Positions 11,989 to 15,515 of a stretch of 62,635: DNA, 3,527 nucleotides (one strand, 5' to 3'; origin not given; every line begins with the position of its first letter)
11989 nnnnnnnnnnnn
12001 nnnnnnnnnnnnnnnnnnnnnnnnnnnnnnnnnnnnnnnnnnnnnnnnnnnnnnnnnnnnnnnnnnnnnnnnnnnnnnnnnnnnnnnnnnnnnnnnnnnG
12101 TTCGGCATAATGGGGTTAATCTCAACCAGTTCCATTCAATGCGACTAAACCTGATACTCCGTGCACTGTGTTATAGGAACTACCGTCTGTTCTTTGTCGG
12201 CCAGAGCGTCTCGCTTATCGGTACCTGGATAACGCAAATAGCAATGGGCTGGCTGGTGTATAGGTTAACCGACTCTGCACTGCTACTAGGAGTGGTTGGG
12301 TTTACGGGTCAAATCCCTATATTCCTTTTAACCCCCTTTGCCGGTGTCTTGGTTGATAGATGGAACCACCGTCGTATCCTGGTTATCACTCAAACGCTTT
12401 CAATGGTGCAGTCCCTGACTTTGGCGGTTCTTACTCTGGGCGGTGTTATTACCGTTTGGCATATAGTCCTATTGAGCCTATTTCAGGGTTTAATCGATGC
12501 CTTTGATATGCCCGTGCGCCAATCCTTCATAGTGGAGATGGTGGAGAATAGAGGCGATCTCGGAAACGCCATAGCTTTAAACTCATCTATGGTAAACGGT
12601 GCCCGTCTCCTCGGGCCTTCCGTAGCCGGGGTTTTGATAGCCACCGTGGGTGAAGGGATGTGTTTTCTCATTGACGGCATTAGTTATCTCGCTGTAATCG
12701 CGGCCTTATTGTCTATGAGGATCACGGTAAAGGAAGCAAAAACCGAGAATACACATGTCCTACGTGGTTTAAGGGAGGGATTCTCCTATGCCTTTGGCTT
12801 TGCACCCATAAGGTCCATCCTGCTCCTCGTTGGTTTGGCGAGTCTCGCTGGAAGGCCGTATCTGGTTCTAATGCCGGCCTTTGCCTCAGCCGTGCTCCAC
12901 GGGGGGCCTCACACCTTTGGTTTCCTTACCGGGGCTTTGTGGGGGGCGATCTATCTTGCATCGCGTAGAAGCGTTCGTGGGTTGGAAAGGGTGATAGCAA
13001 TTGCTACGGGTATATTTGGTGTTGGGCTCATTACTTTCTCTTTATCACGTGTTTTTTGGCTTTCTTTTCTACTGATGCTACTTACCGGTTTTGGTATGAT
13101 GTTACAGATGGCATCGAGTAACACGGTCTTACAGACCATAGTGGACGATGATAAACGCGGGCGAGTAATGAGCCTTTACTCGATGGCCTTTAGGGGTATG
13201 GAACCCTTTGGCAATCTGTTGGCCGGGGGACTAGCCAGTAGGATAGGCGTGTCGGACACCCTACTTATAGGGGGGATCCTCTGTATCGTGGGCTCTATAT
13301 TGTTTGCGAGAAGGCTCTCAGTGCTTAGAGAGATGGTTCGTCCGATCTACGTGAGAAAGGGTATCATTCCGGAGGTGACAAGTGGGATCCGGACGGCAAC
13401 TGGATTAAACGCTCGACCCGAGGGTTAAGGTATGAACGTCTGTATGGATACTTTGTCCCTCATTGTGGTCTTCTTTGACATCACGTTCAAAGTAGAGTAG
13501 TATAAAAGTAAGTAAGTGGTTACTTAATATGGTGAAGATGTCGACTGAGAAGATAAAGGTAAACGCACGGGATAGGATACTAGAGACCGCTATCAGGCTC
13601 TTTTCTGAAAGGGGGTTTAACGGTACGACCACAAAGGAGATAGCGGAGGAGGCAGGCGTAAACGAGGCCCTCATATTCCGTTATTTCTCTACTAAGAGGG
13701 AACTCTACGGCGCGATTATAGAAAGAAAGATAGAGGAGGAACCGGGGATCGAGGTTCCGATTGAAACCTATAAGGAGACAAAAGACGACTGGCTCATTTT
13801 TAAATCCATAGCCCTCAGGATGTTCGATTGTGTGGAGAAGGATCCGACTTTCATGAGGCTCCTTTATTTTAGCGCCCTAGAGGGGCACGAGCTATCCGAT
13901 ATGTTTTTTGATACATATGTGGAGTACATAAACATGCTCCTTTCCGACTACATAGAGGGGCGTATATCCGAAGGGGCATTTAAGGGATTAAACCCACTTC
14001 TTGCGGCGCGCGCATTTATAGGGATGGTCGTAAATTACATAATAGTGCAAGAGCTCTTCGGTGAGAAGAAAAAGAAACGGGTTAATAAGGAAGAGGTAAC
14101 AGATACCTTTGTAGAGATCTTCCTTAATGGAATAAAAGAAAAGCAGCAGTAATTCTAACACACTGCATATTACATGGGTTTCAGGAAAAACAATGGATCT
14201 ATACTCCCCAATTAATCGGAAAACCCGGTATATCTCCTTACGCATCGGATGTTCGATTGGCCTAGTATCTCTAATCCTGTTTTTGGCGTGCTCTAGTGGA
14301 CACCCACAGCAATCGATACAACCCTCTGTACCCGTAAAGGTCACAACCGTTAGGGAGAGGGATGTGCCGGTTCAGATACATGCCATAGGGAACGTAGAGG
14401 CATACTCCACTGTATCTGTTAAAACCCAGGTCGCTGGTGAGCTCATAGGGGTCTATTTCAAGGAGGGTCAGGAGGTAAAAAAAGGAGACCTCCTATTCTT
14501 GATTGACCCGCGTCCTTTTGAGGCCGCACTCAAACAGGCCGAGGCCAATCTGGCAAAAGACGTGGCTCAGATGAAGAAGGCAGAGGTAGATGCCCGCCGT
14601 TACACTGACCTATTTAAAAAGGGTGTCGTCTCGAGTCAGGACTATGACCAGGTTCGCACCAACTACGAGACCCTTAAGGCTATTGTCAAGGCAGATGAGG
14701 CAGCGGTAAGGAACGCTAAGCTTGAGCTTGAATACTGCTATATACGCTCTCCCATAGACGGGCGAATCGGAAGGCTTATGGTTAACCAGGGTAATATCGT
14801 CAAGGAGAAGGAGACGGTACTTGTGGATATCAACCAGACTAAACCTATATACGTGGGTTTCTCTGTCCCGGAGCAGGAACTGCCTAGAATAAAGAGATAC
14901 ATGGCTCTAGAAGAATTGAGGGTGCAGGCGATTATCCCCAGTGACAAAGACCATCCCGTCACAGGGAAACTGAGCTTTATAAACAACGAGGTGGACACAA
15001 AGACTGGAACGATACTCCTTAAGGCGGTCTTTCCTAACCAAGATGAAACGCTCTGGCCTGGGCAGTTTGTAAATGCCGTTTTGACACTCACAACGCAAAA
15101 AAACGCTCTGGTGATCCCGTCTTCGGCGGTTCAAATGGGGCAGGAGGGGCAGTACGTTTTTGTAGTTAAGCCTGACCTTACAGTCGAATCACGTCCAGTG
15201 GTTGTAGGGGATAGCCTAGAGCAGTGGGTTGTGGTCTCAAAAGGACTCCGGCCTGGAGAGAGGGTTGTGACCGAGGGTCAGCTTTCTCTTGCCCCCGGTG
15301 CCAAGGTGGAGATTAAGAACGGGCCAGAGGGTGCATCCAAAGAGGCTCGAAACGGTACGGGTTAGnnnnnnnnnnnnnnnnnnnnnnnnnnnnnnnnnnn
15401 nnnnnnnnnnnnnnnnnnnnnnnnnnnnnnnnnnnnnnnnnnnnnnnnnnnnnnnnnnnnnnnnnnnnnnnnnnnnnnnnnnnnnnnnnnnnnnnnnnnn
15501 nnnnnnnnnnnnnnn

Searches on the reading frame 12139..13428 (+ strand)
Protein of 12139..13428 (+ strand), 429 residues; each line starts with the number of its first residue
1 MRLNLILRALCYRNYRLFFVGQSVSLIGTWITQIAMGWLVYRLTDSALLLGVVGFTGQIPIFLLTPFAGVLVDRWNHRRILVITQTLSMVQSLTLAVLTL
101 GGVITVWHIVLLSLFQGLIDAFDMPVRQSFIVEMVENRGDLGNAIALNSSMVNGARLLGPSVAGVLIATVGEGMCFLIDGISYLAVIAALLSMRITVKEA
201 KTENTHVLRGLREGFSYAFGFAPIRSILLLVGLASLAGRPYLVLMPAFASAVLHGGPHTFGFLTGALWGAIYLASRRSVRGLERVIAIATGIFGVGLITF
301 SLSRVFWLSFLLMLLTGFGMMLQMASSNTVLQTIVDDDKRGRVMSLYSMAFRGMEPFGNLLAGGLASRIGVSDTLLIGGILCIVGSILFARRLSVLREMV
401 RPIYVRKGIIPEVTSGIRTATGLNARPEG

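Call 8: search_protein_families(library=pfam, proteins=[window:12139-13428:+])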
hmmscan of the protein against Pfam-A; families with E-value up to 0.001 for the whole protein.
window:12139-13428:+ (429 aa): 2 families
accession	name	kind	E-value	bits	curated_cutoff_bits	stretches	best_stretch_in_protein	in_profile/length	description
PF05977.19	MFS_3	-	2.6e-59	201.5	27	1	13-391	10-392/524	Transmembrane secretion effector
PF07690.21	MFS_1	-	5.1e-35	121.4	33.4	2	19-350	2-338/347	Major Facilitator Superfamily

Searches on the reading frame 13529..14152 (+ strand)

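Call 9: search_protein_families(library=pfam, proteins=[window:13529-14152:+])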
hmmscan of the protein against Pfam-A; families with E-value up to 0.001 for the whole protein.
window:13529-14152:+ (207 aa): 2 families
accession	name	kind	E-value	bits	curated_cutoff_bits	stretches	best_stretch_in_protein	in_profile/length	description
PF00440.29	TetR_N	-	7.9e-19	67.6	24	1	17-63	1-47/47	Bacterial regulatory proteins, tetR family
PF14246.11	TetR_C_7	-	4.1e-08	33.7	22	1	107-199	21-114/119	AefR-like transcriptional repressor, C-terminal domain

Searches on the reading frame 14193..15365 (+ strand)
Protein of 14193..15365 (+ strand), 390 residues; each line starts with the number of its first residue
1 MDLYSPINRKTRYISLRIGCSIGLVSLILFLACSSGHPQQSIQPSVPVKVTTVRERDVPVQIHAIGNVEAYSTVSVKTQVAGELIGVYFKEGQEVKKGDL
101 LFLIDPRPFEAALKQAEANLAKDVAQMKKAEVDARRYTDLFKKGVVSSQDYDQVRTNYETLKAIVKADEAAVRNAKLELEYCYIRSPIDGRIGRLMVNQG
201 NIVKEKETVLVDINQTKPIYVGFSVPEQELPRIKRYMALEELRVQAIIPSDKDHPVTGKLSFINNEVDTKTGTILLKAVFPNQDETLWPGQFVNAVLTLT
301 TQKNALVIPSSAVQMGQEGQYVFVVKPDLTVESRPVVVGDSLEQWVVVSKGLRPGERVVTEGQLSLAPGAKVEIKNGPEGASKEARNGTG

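Call 9: search_protein_families(library=pfam, proteins=[window:14193-15365:+])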
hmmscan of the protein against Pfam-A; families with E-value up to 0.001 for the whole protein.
window:14193-15365:+ (390 aa): 4 families
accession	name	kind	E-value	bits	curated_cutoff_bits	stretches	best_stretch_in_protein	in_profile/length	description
PF16576.10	HlyD_D23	-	6.8e-20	71.7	30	1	61-293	5-214/214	Barrel-sandwich domain of CusB or HlyD membrane-fusion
PF13437.12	HlyD_3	-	4.6e-14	53.5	22.2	1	184-289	2-105/106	HlyD family secretion protein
PF13533.13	Biotin_lipoyl_2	-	8.8e-07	29.1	29.8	1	74-105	1-32/32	Biotin-lipoyl like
PF00364.28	Biotin_lipoyl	-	0.00051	20.3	22.1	0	74-104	43-73/73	Biotin-requiring enzyme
